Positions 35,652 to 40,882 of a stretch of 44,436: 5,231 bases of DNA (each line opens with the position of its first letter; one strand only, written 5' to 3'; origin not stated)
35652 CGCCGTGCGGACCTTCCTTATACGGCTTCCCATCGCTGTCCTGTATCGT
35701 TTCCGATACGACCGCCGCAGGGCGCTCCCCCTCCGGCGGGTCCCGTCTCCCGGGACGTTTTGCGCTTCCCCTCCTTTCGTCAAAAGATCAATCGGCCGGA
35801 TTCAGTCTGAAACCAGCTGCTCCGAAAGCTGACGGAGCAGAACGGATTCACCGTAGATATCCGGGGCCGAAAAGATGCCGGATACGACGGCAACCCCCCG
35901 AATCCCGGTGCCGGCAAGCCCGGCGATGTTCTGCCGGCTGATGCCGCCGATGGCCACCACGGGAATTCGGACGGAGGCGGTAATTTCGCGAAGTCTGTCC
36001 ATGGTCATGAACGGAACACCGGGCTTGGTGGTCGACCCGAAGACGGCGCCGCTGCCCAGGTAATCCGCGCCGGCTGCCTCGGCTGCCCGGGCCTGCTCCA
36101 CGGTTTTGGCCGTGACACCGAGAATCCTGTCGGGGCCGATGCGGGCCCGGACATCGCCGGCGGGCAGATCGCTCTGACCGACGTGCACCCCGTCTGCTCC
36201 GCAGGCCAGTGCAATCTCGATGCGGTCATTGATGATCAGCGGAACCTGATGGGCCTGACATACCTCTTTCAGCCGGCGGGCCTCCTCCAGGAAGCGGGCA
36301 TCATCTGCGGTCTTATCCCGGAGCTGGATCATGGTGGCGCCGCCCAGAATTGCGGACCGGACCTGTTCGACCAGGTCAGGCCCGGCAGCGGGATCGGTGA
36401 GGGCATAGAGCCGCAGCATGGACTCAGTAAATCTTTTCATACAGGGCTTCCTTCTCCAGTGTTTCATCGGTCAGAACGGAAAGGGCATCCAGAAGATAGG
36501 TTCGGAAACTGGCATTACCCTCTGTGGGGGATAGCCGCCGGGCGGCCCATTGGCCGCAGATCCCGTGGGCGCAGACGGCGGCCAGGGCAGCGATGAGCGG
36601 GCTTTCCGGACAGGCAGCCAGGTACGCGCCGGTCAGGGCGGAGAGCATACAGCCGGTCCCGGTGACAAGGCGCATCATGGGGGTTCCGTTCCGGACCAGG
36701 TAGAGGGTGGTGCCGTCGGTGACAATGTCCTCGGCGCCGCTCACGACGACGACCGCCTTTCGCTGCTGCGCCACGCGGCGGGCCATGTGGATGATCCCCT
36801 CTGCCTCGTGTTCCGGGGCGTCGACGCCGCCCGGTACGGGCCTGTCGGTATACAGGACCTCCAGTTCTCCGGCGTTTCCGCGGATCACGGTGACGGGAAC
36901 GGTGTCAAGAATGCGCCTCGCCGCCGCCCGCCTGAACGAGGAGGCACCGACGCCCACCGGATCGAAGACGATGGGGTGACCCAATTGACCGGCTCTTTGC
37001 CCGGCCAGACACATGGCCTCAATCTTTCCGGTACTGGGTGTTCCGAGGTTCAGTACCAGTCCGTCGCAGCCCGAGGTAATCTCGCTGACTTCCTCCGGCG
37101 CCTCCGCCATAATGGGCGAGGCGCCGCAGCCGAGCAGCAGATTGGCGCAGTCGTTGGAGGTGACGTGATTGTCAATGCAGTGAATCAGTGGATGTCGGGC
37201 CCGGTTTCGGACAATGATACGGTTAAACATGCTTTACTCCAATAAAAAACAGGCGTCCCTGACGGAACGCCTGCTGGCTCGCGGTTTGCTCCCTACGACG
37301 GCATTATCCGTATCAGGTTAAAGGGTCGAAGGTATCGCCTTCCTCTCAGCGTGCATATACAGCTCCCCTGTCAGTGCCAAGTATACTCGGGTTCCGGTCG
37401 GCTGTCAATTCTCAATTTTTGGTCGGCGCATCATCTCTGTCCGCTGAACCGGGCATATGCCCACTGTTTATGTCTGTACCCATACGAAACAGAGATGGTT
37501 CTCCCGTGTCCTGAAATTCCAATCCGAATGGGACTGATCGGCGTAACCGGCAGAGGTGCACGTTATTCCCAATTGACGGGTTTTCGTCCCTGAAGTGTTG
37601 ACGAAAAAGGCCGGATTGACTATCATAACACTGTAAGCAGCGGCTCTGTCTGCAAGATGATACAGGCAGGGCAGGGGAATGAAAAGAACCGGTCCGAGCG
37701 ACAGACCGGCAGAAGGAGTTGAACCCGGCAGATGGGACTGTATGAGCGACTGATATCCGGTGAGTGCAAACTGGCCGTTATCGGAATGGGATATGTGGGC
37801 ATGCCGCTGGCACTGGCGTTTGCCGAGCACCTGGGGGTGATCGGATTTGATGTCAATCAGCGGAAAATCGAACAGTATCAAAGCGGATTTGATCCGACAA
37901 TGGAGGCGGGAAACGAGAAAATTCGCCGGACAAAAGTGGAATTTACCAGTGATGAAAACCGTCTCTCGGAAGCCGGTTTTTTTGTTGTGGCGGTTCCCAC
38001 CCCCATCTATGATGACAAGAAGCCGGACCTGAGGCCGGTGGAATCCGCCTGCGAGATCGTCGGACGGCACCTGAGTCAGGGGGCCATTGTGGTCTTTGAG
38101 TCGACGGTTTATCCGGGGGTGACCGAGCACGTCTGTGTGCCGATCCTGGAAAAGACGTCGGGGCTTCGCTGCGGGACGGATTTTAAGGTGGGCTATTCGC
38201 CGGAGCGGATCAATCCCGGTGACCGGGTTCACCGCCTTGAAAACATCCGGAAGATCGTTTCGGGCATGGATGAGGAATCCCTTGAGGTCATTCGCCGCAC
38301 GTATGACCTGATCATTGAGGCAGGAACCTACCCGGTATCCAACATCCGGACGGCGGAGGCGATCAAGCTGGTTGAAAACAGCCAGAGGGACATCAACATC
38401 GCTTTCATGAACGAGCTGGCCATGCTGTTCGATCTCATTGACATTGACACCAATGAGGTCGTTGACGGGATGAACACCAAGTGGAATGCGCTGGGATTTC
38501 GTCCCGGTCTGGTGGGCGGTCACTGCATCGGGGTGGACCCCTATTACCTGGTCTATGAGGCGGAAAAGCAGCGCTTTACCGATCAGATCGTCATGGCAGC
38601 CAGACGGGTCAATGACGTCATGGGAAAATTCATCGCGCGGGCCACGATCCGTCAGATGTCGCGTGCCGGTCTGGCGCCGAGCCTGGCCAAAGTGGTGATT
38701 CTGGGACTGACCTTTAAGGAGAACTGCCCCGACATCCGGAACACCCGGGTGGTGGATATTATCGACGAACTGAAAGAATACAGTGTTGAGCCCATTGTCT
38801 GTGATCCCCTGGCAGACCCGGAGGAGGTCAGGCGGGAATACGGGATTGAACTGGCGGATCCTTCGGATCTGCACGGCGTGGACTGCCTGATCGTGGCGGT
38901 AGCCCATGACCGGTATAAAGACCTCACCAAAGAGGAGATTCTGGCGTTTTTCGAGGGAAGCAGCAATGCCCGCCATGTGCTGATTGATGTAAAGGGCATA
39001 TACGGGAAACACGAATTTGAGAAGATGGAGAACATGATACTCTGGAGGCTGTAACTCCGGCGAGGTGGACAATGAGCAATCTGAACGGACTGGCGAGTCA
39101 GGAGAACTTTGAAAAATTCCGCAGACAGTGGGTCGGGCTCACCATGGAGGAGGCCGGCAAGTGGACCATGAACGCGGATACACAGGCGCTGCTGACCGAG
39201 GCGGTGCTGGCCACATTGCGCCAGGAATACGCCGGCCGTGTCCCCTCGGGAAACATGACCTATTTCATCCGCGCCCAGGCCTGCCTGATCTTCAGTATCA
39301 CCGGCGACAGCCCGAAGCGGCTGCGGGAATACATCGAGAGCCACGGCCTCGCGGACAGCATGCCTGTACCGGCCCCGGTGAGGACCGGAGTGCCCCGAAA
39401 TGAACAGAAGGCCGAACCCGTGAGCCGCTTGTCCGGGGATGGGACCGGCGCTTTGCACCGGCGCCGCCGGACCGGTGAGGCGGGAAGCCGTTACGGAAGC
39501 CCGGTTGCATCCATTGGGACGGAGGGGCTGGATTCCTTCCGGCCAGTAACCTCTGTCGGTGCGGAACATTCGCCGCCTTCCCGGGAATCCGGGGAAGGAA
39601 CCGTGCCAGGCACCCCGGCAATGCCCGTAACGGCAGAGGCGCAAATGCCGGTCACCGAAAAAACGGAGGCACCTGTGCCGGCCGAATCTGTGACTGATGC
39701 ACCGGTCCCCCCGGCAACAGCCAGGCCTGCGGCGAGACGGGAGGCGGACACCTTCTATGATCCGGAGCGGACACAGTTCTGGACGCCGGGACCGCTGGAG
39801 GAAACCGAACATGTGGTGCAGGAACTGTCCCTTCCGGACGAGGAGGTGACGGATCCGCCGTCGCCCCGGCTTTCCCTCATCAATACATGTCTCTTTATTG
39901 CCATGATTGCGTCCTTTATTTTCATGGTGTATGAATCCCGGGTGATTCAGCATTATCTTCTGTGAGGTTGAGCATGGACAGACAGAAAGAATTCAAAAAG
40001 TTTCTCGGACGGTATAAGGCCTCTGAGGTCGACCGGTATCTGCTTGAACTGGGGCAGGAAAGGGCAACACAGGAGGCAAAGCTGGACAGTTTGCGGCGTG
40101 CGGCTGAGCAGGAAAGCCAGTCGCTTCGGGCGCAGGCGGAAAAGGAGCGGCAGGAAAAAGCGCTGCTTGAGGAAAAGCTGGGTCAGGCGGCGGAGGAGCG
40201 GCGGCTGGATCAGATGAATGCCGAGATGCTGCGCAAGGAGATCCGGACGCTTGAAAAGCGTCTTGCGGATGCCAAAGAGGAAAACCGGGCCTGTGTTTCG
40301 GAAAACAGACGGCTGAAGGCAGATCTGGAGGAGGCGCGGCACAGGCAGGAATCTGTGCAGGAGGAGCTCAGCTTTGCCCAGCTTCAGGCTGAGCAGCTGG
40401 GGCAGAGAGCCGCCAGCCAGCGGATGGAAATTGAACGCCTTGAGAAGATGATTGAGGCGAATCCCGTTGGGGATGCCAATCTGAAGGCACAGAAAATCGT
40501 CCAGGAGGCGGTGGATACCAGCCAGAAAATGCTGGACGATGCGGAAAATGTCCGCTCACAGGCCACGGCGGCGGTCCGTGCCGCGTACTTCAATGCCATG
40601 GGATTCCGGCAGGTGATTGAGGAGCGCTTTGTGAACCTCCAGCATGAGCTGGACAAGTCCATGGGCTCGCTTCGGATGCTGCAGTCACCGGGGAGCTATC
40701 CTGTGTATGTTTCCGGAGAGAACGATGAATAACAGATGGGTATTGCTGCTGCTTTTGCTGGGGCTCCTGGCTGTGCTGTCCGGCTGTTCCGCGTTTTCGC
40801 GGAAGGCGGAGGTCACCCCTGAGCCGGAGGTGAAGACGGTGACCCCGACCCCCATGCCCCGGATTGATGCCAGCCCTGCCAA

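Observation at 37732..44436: Six-gene exopolysaccharide operon built around a HasA-type synthase, in an unusual gene context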

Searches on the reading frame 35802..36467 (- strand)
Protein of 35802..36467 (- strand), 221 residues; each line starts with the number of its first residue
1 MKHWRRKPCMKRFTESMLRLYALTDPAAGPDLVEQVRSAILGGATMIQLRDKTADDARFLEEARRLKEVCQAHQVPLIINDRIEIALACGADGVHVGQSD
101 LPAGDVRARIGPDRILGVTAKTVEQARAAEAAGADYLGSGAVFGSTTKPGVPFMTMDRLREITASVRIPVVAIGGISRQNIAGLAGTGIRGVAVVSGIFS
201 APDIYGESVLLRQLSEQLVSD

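Call 68: search_protein_families(library=pfam, proteins=[window:35802-36467:-], max_evalue=0.00001)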
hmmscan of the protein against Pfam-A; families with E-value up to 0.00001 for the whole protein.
window:35802-36467:- (221 aa): 1 family
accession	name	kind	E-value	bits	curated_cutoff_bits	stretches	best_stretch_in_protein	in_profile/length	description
PF02581.23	TMP-TENI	-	1.1e-64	217.6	27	1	20-198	1-180/180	Thiamine monophosphate synthase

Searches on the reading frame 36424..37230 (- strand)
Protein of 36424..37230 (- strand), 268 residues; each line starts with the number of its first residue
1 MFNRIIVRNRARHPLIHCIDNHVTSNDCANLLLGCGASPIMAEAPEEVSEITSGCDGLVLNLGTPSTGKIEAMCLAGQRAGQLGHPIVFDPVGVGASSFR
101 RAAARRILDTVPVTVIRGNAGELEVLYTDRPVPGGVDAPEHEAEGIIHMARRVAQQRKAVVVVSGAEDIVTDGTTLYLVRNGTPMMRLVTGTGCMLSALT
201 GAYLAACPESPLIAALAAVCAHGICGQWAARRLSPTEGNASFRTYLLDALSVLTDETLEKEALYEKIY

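Call 68: search_protein_families(library=pfam, proteins=[window:36424-37230:-], max_evalue=0.00001)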
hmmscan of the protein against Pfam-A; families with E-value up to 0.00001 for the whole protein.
window:36424-37230:- (268 aa): 2 families
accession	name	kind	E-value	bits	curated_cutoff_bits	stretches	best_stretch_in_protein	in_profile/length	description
PF02110.20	HK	-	1.4e-69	234.7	27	1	10-256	5-247/247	Hydroxyethylthiazole kinase family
PF01256.23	Carb_kinase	-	7e-08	32.7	27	1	145-232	140-226/242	NAD(P)H-hydrate dehydratase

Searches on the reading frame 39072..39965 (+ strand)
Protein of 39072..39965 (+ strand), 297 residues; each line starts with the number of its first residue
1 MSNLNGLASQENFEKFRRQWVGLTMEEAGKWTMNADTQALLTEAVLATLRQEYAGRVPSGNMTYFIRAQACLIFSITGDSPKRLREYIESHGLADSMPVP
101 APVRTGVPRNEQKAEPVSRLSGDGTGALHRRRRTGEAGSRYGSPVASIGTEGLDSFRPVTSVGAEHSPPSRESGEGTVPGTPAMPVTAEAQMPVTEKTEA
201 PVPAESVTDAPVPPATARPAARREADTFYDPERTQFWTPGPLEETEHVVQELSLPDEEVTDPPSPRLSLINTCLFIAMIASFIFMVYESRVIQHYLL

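Call 3: search_protein_families(library=pfam, proteins=[window:39072-39965:+], max_evalue=0.01)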
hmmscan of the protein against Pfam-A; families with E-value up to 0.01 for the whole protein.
window:39072-39965:+ (297 aa): 0 families

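Call 7: search_protein_families(library=ncbifam, proteins=[window:39072-39965:+], max_evalue=0.01)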
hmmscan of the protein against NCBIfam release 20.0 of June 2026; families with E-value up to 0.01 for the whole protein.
window:39072-39965:+ (297 aa): 0 families

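Call 15: search_protein_families(library=pfam, proteins=[window:39072-39965:+], max_evalue=1)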
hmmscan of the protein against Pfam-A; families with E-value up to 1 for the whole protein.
window:39072-39965:+ (297 aa): 0 families

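Call 70: search_solved_structures(query=A7, max_evalue=5, show_alignments=1)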
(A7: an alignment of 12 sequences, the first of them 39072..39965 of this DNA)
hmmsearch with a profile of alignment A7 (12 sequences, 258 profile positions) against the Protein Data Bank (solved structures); distinct sequences matched with E-value up to 5: 4.
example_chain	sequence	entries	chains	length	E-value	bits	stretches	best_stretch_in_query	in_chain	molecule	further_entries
9o17_AC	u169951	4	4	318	0.011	18.9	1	108-189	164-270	Small ribosomal subunit protein uS3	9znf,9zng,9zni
9njt_A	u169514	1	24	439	0.39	13.9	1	100-176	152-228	Dihydrolipoyllysine-residue succinyltransferase component of 2-oxoglutarate dehydrogenase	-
9m8m_H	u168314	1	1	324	0.73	13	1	114-192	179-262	Photosynthetic reaction center subunit H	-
7vrj_C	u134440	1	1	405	4.3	10.5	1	109-177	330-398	Photosynthetic reaction center cytochrome c subunit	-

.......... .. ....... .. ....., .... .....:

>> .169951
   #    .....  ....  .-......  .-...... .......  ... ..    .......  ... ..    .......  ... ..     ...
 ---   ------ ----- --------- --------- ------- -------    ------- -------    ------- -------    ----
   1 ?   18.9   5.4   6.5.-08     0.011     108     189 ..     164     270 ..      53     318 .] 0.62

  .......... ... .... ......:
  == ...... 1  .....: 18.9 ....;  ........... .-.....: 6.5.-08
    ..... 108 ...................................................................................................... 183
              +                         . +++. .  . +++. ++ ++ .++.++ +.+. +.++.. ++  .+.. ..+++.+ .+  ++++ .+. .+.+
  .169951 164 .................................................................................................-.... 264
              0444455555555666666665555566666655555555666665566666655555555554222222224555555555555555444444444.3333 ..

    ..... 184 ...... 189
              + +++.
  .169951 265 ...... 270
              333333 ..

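Call 71: search_protein_families(library=pfam, alignment_id=A7, max_evalue=0.1)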
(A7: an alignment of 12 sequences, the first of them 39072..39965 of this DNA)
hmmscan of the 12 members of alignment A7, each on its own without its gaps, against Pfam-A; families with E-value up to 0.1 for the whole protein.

A. member 1, window:39072-39965:+ (297 aa): 0 families

B. families by the number of members that match (of 12 scanned): 2 families
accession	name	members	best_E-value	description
PF13388.11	DUF4106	1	0.047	Protein of unknown function (DUF4106)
PF00886.24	Ribosomal_S16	1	0.097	Ribosomal protein S16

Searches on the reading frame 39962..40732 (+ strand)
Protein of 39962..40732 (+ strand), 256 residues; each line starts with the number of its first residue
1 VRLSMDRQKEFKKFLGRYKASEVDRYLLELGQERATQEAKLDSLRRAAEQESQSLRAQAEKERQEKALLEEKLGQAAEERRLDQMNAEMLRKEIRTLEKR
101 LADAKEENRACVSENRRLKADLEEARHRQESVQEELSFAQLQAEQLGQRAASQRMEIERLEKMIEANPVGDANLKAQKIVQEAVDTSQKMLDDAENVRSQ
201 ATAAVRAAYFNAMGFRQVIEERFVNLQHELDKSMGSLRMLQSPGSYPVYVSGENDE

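Call 3: search_protein_families(library=pfam, proteins=[window:39962-40732:+], max_evalue=0.01)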
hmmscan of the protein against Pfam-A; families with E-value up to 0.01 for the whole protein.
window:39962-40732:+ (256 aa): 0 families

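Call 7: search_protein_families(library=ncbifam, proteins=[window:39962-40732:+], max_evalue=0.01)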
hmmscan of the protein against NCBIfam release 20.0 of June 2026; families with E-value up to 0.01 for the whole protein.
window:39962-40732:+ (256 aa): 4 families
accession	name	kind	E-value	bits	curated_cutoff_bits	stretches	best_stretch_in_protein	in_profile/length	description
TIGR02169.1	SMC_prok_A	equivalog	9.6e-05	20.2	729.4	1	31-202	305-473/1165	chromosome segregation protein SMC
NF045487.1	ASRP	equivalog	0.00053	18.7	300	1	5-166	104-267/593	archaea-specific SMC-related protein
TIGR02168.1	SMC_prok_B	equivalog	0.001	16.9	567.35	1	33-230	296-919/1181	chromosome segregation protein SMC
TIGR04523.1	Mplasa_alph_rch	subfamily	0.0025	15.8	270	1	29-183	500-650/745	helix-rich protein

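Call 15: search_protein_families(library=pfam, proteins=[window:39962-40732:+], max_evalue=1)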
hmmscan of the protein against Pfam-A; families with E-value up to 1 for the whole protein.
window:39962-40732:+ (256 aa): 4 families
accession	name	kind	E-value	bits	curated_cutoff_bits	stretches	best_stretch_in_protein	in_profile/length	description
PF11488.14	Lge1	-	0.035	14.7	25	1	3-61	7-66/71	Transcriptional regulatory protein LGE1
PF05103.18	DivIVA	-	0.12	12.8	28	1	100-202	33-124/131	DivIVA protein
PF12700.13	HlyD_2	-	0.27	10.4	25.1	1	59-179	100-220/416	HlyD family secretion protein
PF20492.3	ERM_helical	-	0.87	10.1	40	0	34-107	45-119/120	Ezrin/radixin/moesin, alpha-helical domain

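Call 49: search_protein_families(library=pfam, alignment_id=A5, max_evalue=0.01)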
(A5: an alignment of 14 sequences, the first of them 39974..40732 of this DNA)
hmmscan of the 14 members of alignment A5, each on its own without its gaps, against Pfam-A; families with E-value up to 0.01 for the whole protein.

A. member 1, window:39974-40732:+ (252 aa): 0 families

B. families by the number of members that match (of 14 scanned): 15 families
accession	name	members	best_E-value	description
PF05103.18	DivIVA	6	1.1e-07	DivIVA protein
PF03179.20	V-ATPase_G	1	0.0002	Vacuolar (H+)-ATPase G subunit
PF11887.13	Mce4_CUP1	1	0.00045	Cholesterol uptake porter CUP1 of Mce4, putative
PF11932.13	DUF3450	1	0.0008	Protein of unknown function (DUF3450)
PF04102.17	SlyX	1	0.0015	SlyX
PF25078.1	DUF7801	1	0.0016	Domain of unknown function (DUF7801)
PF18504.6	Csm1_N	1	0.0018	Csm1 N-terminal domain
PF14662.11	KASH_CCD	1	0.002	Coiled-coil region of CCDC155 or KASH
PF23174.1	bHLH_ILI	1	0.0031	ILI bHLH domain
PF02183.23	HALZ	1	0.0031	Homeobox associated leucine zipper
PF25055.1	DUF7792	1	0.0057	Domain of unknown function (DUF7792)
PF09486.15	HrpB7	1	0.0068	Bacterial type III secretion protein (HrpB7)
PF01923.23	Cob_adeno_trans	1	0.007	Cobalamin adenosyltransferase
PF12329.13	TMF_DNA_bd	1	0.0072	TATA element modulatory factor 1 DNA binding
PF25762.1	HAUS1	1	0.0092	HAUS augmin-like complex subunit 1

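Call 50: search_solved_structures(query=A5, max_evalue=1, show_alignments=1)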
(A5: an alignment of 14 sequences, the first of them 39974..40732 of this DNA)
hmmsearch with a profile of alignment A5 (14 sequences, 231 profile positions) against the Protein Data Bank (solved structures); distinct sequences matched with E-value up to 1: 168 (the best 60 are shown).
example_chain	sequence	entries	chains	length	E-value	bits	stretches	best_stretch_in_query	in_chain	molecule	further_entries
9r1o_A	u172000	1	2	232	8.5e-06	28.9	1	68-132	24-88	sc-apCC-6-DPH-NR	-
9evs_N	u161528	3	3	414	2.9e-05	27.1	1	7-138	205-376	uS15m | Small ribosomal subunit protein uS15c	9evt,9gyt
8qox_B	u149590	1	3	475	0.00045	23.3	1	42-134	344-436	Conserved membrane protein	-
7apk_G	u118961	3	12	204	0.0012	21.9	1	45-142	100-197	THO complex subunit 7 homolog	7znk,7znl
9e5c_1d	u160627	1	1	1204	0.0012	21.8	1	29-129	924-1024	CMF6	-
9rgy_A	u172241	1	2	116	0.0014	21.7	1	42-133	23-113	sc-apCC3-CW-0NTT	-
9rgv_A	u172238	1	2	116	0.0016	21.5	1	42-127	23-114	sc-apCC3-CW1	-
2wuj_A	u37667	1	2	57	0.0021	21.1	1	4-54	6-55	SEPTUM SITE-DETERMINING PROTEIN DIVIVA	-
9rgz_A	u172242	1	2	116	0.0023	20.9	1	42-133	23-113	sc-apCC3-CW-2NTT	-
4zxq_A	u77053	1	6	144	0.0035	20.4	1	41-130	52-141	Tail needle protein gp26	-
4lin_A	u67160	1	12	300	0.0039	20.2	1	41-144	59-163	Tail needle protein gp26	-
9rgw_A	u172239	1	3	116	0.0041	20.1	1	42-127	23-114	sc-apCC3-CW2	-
6xyw_Bn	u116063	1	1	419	0.0053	19.8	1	13-142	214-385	At1g15810/F7H2_23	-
5aps_A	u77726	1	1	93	0.0056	19.7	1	61-127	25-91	GENERAL CONTROL PROTEIN GCN4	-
2yo3_A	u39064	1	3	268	0.0061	19.6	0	64-126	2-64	GENERAL CONTROL PROTEIN GCN4, PUTATIVE INNER MEMBRANE PROTEIN, GENERAL CONTROL PROTEIN GCN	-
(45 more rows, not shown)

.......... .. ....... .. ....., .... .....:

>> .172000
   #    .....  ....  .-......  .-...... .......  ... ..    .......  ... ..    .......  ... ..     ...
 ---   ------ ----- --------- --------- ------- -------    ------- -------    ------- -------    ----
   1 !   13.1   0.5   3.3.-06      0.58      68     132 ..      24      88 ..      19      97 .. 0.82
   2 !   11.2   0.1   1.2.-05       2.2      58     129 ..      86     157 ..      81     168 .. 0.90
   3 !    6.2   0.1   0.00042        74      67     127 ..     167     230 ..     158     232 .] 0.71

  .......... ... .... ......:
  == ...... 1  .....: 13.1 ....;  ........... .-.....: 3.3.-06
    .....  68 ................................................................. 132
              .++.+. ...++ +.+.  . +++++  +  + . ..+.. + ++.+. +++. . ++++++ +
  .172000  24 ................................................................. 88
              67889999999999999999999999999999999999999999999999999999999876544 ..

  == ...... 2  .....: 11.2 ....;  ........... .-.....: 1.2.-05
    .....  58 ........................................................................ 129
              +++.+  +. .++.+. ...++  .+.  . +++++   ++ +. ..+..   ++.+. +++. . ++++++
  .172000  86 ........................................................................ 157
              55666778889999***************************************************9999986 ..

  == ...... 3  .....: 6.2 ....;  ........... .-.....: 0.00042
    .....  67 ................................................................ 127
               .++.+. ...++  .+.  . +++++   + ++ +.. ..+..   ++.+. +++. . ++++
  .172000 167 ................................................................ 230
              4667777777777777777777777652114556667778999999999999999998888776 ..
